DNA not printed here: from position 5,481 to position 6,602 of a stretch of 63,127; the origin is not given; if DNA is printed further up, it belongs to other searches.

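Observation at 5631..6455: Intact heliorhodopsin gene with no visible chromophore pathway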

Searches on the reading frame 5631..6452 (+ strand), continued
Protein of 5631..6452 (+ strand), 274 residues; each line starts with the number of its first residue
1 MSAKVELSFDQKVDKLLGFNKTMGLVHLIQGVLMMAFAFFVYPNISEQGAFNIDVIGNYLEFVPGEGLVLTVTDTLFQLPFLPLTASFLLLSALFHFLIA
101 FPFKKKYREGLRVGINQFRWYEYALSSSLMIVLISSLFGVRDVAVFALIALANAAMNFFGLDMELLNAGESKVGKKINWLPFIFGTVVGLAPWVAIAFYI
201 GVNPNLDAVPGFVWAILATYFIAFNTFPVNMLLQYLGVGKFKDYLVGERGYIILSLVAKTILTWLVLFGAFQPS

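Call 25: search_protein_families(library=ncbifam, proteins=[window:5631-6452:+, L079:8403-9911:-, L079:7493-8407:-], max_evalue=0.001)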
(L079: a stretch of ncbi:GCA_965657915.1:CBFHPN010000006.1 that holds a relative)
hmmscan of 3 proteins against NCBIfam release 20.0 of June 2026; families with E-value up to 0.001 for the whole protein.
window:5631-6452:+ (274 aa): 1 family
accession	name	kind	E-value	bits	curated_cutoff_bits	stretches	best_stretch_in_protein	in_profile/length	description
NF038020.1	HeR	equivalog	2.1e-75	253.4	100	1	19-271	4-244/244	heliorhodopsin HeR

L079:8403-9911:- (502 aa): 63 families (the best 25 are shown)
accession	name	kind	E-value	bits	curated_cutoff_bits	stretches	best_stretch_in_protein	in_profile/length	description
TIGR02734.1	crtI_fam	subfamily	1.4e-129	433.1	238.1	1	10-499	1-492/504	phytoene desaturase family protein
NF058655.1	CrtID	equivalog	6.4e-106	355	640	1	10-490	1-476/478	bifunctional phytoene desaturase/3,4-desaturase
NF042421.1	hydcarot_desat_CrtD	equivalog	1.7e-74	251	500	1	7-495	1-483/487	1-hydroxycarotenoid 3,4-desaturase CrtD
NF045637.1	carotdesatCrtDProt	equivalog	5.6e-63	213.1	580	1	10-498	1-485/485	1-hydroxycarotenoid 3,4-desaturase CrtD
TIGR02733.1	desat_CrtD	equivalog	1.5e-27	96.4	549.7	2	181-497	181-490/492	C-3',4' desaturase CrtD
NF045689.1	BCarotKetCrtO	equivalog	2.6e-23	82.4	1000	2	344-480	376-522/563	beta-carotene ketolase CrtO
TIGR02730.1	carot_isom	equivalog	2.7e-22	79.3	586.9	1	10-487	3-480/493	carotenoid isomerase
NF005560.0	PRK07233.1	equivalog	3.5e-17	62.4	252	2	9-56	2-49/435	hypothetical protein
NF005548.0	PRK07208.1-4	equivalog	8e-13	47.8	389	1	6-60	2-56/488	hypothetical protein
TIGR03467.1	HpnE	equivalog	7.8e-12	45.2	283.05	1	10-64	1-57/430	hydroxysqualene dehydroxylase HpnE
NF005547.0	PRK07208.1-3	equivalog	4.8e-11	42.1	380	1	6-59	3-56/465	hypothetical protein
TIGR00562.1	proto_IX_ox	equivalog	1.9e-10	39.9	97.85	1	7-80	2-78/470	protoporphyrinogen oxidase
NF009410.0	PRK12771.1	subfamily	1.6e-09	36.9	516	1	7-46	138-177/566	NAD(P)-binding protein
NF008845.0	PRK11883.1-5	equivalog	1.5e-08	33.4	560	1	6-61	3-64/468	protoporphyrinogen oxidase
NF009409.0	PRK12770.1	subfamily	1.9e-08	33.8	343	1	3-46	14-57/360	putative glutamate synthase subunit beta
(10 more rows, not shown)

L079:7493-8407:- (304 aa): 6 families
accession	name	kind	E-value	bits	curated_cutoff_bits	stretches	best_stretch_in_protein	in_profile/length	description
NF045686.1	PhytoSynCyanob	equivalog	8.1e-52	176.2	550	1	31-296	22-299/310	15-cis-phytoene synthase CrtB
TIGR03465.1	HpnD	equivalog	2.6e-47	161.1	278.6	1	41-296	6-260/267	presqualene diphosphate synthase HpnD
TIGR03464.1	HpnC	equivalog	1.7e-36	126.1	250.45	1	51-293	15-258/267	squalene synthase HpnC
NF045921.1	PhytnSynCrtBRhod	equivalog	1.2e-34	120.2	500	1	30-297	7-272/307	15-cis-phytoene synthase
NF042419.1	Phyto_syn_CrtB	equivalog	2.2e-27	96.4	480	1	29-251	3-232/306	15-cis-phytoene synthase CrtB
TIGR01559.1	squal_synth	equivalog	1.7e-08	34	286.75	1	31-285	4-280/337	squalene synthase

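Call 62: search_solved_structures(query=window:5631-6452:+, show_alignments=5, max_evalue=1e-30)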
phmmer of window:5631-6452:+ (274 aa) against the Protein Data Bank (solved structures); distinct sequences matched with E-value up to 1e-30: 6.
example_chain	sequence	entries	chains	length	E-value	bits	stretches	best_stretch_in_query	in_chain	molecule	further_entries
9vfc_A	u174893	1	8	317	1.9e-50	175.4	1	12-273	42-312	heliorhodopsin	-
9ljj_A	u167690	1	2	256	1.3e-41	146.4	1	12-273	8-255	Heliorhodopsin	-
6su3_X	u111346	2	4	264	1.5e-41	146.3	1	12-273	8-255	48C12 heliorhodopsin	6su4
6uh3_A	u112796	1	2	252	3.9e-41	144.9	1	12-269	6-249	Heliorhodopsin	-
6is6_A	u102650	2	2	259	1.1e-40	143.4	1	16-273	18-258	heliorhodopsin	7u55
7clj_A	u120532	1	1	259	2.7e-40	142.1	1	16-273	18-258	heliorhodopsin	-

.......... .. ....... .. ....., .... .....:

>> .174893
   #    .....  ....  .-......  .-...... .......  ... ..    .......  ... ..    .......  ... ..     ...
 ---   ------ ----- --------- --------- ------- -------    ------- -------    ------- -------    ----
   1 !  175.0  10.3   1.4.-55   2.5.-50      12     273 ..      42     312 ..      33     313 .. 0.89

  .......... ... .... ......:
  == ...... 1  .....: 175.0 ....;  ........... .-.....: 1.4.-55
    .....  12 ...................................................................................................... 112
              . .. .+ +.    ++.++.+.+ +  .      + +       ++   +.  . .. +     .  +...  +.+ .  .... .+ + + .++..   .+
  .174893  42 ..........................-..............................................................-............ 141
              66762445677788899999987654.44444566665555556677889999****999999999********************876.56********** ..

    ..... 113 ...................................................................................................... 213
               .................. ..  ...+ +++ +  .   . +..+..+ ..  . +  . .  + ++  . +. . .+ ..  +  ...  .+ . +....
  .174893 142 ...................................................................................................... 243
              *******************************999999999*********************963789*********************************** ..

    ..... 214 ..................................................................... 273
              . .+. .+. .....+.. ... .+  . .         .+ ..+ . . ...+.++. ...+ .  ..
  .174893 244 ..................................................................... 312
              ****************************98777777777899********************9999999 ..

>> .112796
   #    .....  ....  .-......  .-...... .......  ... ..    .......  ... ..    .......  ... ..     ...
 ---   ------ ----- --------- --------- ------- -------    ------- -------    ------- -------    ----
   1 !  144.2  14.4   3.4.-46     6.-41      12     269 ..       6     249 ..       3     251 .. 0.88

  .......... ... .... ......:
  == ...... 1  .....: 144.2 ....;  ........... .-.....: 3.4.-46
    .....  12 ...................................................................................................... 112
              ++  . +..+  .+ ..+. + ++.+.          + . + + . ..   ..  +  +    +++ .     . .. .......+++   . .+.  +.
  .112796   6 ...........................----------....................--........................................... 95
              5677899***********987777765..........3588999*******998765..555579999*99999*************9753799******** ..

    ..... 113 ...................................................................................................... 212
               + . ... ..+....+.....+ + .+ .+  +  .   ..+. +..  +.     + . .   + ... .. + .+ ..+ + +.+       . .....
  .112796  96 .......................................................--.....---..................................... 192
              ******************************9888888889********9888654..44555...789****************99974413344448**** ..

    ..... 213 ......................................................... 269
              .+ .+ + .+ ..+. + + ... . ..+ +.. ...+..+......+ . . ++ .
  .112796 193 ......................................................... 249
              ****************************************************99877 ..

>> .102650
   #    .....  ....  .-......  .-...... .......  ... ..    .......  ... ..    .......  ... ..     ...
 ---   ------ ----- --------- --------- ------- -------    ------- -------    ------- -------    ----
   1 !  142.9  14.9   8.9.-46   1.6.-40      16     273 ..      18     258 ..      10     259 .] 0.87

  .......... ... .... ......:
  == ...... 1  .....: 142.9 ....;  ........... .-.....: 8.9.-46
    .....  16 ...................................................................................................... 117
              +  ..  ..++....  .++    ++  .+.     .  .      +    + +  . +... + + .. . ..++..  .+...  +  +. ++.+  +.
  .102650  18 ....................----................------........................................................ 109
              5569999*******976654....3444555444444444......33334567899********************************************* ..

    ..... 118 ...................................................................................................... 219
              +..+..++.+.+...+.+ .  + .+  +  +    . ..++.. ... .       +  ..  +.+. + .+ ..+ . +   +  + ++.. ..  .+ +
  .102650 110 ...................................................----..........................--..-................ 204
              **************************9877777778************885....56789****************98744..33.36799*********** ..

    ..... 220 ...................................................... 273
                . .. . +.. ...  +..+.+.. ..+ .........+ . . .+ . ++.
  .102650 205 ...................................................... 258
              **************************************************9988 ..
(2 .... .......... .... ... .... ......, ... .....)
